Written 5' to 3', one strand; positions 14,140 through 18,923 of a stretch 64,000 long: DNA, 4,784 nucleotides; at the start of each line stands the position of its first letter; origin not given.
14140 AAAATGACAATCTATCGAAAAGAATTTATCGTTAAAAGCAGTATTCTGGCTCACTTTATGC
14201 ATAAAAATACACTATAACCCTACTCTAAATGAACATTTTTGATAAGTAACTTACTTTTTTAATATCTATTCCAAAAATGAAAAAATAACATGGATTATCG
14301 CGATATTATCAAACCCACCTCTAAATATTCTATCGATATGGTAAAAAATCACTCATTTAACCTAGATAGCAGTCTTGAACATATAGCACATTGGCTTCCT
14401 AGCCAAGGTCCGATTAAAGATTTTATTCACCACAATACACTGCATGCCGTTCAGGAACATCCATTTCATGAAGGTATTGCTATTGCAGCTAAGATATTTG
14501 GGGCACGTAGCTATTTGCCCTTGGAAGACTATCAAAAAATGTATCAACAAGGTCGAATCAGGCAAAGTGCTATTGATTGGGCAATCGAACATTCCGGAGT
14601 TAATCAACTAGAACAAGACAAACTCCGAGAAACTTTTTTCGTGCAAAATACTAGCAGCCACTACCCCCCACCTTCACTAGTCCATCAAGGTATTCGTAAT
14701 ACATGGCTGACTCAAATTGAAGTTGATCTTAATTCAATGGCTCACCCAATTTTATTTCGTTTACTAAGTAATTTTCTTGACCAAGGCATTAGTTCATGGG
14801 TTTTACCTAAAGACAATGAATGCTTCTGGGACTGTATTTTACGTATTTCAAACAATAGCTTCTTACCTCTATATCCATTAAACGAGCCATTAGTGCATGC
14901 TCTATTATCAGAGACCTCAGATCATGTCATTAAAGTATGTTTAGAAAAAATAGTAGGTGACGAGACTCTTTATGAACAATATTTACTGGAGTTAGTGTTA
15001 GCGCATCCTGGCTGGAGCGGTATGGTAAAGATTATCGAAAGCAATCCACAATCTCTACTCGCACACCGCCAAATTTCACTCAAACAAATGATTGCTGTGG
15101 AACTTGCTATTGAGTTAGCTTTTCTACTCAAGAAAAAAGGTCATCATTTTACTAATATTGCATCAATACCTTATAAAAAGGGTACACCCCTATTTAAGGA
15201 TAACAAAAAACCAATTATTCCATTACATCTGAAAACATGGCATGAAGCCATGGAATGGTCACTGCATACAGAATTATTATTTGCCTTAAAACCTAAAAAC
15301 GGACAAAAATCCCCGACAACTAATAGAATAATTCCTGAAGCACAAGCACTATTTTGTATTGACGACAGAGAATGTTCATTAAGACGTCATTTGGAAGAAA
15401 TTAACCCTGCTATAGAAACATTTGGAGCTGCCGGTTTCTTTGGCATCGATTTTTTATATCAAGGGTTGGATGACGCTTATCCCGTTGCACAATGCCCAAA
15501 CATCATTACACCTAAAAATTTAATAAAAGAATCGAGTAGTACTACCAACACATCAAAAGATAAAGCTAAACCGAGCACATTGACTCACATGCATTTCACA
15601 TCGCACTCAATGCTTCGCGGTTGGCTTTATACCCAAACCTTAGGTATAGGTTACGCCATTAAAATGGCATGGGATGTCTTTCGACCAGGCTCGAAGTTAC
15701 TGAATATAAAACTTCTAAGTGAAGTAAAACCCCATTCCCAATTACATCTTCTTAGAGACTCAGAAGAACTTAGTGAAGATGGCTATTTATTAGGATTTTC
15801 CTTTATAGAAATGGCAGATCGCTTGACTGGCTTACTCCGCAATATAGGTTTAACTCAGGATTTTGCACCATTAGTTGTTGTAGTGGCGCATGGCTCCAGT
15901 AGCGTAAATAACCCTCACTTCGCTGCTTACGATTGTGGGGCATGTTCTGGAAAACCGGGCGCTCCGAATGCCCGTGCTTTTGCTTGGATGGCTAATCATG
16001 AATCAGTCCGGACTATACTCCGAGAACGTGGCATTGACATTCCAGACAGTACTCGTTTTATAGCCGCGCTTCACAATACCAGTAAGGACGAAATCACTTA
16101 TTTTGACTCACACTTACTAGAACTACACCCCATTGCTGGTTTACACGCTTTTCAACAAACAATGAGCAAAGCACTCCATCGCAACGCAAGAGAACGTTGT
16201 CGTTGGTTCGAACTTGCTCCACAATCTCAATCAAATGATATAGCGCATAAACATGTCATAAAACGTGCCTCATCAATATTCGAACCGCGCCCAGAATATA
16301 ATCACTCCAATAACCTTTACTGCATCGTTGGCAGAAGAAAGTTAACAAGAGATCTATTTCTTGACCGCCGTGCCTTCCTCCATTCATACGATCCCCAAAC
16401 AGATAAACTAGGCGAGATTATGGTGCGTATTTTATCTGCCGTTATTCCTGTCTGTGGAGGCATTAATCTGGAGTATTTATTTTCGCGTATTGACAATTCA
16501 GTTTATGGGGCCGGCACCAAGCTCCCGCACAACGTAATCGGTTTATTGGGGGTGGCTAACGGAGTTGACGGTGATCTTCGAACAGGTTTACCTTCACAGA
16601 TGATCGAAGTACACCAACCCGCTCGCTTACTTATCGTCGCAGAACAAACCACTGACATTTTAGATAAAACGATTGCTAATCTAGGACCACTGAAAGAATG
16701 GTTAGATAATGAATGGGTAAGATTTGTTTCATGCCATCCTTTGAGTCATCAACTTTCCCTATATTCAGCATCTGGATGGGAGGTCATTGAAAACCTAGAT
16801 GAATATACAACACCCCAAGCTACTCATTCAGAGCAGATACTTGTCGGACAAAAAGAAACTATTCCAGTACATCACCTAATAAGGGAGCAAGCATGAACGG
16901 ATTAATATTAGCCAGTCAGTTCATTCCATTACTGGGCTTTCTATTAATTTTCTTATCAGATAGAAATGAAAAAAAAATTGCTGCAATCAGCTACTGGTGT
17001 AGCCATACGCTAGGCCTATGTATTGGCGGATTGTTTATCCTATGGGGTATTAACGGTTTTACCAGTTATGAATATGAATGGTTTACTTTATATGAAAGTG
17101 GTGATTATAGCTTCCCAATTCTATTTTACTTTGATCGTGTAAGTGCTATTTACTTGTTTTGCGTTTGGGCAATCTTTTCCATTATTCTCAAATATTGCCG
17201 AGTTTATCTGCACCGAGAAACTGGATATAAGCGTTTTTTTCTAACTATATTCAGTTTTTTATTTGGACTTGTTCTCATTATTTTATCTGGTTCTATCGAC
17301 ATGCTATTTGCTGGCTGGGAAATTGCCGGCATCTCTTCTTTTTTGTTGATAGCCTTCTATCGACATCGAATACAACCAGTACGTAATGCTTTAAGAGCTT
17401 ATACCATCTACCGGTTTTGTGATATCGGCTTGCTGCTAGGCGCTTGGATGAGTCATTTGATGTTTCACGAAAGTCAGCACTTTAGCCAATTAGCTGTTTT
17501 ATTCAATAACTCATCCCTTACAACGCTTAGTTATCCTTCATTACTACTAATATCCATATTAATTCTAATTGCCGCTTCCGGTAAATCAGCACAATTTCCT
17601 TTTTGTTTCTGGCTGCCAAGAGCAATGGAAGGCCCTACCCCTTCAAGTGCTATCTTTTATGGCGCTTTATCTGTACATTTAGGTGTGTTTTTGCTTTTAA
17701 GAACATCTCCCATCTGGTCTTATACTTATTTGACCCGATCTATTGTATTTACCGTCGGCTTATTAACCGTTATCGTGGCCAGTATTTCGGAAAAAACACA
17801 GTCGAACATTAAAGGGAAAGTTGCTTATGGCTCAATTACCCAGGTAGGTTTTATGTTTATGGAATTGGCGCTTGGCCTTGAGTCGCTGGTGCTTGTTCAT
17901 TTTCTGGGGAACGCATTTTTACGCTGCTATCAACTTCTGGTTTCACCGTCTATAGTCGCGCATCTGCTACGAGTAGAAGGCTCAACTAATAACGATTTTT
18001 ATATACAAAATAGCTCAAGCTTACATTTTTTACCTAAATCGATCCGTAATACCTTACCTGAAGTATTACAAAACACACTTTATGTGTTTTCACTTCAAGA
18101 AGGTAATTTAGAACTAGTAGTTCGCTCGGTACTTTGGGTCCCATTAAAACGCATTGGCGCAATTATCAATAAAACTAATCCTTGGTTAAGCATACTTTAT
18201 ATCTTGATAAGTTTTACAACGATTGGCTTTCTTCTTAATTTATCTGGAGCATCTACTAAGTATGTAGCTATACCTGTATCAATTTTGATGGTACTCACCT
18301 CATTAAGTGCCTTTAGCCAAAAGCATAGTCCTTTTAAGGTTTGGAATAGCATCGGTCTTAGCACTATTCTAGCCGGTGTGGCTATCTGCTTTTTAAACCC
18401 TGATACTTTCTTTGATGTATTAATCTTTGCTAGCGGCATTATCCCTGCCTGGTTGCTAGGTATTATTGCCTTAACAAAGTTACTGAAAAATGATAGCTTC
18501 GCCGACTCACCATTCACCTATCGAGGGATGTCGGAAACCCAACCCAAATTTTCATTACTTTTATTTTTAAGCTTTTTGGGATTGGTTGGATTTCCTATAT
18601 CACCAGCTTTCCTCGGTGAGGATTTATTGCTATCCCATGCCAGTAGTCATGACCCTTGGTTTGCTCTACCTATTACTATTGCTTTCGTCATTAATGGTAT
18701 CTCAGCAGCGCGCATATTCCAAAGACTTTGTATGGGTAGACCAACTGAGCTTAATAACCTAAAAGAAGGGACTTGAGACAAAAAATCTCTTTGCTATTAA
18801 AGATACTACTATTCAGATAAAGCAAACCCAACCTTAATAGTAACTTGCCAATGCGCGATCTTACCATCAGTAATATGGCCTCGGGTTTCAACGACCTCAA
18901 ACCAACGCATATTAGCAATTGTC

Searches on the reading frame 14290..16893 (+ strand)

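Call 60: search_protein_families(library=pfam, proteins=[window:14290-16893:+], max_evalue=0.00001)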
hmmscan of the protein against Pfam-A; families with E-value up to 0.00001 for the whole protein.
window:14290-16893:+ (868 aa): 1 family
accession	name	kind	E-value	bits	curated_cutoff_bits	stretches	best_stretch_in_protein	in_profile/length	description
PF10070.14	DabA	-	1.9e-224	747.9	25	1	30-810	2-747/747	Probable inorganic carbon transporter subunit DabA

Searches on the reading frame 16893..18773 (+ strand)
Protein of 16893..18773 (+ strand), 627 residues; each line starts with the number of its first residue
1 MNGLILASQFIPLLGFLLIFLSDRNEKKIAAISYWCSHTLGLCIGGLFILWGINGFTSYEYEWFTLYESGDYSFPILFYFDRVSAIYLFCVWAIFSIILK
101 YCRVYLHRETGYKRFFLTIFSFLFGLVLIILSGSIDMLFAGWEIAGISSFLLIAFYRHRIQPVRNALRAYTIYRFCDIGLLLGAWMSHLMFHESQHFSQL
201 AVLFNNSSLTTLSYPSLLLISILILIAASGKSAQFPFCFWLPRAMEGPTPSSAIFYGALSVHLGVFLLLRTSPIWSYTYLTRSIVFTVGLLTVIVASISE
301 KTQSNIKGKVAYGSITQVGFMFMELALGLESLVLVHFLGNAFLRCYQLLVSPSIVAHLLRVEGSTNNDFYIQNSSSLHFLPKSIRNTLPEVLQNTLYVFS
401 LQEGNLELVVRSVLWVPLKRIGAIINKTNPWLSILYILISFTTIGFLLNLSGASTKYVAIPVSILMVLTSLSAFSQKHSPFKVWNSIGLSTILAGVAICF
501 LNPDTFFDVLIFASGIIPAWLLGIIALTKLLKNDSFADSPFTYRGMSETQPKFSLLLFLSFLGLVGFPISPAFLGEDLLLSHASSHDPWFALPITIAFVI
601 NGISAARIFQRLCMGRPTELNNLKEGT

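Call 60: search_protein_families(library=pfam, proteins=[window:16893-18773:+], max_evalue=0.00001)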
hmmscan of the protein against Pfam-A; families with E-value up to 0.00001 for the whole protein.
window:16893-18773:+ (627 aa): 1 family
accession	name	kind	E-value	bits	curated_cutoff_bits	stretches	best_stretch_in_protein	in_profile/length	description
PF00361.26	Proton_antipo_M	-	1.1e-34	120.5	21.5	1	136-354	5-222/294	NADH:quinone oxidoreductase/Mrp antiporter, TM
